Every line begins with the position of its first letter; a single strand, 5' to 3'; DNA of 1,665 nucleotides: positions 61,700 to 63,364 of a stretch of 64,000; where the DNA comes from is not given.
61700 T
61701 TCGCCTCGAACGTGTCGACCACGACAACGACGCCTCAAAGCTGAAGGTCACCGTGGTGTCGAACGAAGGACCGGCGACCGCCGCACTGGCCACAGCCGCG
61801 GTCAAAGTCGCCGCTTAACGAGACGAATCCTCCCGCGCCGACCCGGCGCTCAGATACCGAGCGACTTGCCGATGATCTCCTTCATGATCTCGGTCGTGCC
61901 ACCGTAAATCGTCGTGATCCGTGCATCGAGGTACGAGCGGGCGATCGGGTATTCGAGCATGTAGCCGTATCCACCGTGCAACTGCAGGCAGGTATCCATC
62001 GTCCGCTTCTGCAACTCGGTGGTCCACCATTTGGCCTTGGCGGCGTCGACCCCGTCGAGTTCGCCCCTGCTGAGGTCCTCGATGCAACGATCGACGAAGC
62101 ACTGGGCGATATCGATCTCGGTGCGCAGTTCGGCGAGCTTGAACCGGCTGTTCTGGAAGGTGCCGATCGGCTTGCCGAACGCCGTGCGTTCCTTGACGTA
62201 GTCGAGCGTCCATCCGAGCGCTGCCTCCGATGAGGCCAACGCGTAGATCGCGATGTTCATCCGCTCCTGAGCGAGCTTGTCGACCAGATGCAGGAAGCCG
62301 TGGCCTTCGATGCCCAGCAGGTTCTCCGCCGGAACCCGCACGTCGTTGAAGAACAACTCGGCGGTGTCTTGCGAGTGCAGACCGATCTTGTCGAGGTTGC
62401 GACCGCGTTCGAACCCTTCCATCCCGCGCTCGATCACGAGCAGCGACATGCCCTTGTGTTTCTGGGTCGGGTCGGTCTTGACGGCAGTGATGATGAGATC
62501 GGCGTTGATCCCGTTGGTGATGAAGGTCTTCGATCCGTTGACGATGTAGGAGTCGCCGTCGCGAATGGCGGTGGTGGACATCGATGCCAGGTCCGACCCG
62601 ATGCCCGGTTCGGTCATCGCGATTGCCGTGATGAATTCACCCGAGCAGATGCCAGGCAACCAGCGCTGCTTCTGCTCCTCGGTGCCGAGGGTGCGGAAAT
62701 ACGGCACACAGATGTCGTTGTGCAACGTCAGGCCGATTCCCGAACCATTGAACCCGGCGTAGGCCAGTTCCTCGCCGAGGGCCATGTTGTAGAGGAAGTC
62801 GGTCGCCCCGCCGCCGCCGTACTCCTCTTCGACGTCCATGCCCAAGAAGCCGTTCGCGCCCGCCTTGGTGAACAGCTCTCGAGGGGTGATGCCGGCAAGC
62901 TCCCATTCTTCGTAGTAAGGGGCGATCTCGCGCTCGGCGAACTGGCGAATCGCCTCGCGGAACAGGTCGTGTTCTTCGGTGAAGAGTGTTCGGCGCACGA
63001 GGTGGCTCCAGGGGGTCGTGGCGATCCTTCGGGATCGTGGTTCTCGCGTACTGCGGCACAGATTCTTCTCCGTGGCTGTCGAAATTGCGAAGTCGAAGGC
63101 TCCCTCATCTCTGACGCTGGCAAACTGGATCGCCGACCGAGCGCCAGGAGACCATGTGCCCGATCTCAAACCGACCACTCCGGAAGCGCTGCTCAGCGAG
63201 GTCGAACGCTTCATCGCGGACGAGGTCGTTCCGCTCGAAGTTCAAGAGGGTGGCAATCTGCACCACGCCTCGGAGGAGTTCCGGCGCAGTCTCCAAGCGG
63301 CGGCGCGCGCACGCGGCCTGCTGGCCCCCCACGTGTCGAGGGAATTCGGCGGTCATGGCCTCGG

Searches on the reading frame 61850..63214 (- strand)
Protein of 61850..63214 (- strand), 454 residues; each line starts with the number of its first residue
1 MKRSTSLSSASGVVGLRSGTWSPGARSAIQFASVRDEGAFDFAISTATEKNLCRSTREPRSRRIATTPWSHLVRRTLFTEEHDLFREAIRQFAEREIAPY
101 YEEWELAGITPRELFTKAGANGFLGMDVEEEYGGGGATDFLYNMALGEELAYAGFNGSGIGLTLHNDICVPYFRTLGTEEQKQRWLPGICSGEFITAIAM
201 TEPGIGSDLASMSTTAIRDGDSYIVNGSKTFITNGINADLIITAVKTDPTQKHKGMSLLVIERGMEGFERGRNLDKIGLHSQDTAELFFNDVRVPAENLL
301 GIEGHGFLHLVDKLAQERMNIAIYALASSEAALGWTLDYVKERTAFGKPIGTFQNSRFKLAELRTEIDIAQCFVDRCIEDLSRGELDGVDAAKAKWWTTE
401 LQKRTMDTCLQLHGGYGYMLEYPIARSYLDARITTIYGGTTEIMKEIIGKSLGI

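Call 30: search_protein_families(library=pfam, proteins=[window:61850-63214:-], max_evalue=0.00001)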
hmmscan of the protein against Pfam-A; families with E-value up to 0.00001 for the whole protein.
window:61850-63214:- (454 aa): 4 families
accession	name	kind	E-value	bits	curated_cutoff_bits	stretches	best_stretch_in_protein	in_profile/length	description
PF00441.29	Acyl-CoA_dh_1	-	1.4e-42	145.8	22.4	1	304-452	1-149/150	Acyl-CoA dehydrogenase, C-terminal domain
PF02771.21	Acyl-CoA_dh_N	-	3.2e-34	118.1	22.9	1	79-193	1-113/113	Acyl-CoA dehydrogenase, N-terminal domain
PF02770.24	Acyl-CoA_dh_M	-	1.8e-25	89.4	33.3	1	197-292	1-97/97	Acyl-CoA dehydrogenase, middle domain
PF08028.16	Acyl-CoA_dh_2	-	2.4e-11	44.5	22.7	1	321-439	3-131/134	Acyl-CoA dehydrogenase, C-terminal domain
